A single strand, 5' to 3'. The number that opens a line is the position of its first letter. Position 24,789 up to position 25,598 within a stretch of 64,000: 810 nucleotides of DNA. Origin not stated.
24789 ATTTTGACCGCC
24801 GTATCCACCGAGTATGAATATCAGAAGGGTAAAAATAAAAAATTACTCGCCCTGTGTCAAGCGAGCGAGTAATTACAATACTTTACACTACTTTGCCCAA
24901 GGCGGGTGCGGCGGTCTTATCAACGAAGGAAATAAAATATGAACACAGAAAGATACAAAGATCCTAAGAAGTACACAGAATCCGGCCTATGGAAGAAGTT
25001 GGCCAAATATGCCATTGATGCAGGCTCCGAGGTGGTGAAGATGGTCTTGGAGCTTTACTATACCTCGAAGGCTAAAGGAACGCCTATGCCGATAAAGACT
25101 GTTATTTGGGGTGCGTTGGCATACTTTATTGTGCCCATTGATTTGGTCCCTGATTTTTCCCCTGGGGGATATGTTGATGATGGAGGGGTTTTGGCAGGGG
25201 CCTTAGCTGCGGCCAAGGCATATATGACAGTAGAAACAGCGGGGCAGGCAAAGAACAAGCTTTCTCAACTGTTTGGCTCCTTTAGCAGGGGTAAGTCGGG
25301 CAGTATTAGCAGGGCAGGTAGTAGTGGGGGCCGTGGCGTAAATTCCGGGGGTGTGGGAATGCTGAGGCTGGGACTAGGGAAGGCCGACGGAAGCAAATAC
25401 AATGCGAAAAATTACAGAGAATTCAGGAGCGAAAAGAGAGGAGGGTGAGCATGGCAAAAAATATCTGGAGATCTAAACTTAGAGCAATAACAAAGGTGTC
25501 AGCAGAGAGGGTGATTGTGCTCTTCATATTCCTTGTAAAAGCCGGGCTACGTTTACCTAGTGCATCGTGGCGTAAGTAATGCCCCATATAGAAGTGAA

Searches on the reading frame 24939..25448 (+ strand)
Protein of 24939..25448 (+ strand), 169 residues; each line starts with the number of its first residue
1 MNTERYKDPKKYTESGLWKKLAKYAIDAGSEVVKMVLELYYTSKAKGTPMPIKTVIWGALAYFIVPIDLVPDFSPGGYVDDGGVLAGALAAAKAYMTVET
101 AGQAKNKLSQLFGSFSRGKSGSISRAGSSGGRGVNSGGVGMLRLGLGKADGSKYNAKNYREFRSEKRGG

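Call 12: search_protein_families(library=pfam, proteins=[window:24939-25448:+], max_evalue=0.01)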
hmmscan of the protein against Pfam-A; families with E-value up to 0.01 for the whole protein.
window:24939-25448:+ (169 aa): 1 family
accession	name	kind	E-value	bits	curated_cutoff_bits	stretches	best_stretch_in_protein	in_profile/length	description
PF06803.17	DUF1232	-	1.2e-10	41.4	23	1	53-86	2-36/37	Protein of unknown function (DUF1232)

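Call 65: search_protein_families(library=padloc, proteins=[window:24939-25448:+], max_evalue=0.001)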
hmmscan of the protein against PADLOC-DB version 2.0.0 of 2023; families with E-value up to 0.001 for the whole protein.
window:24939-25448:+ (169 aa): 0 families
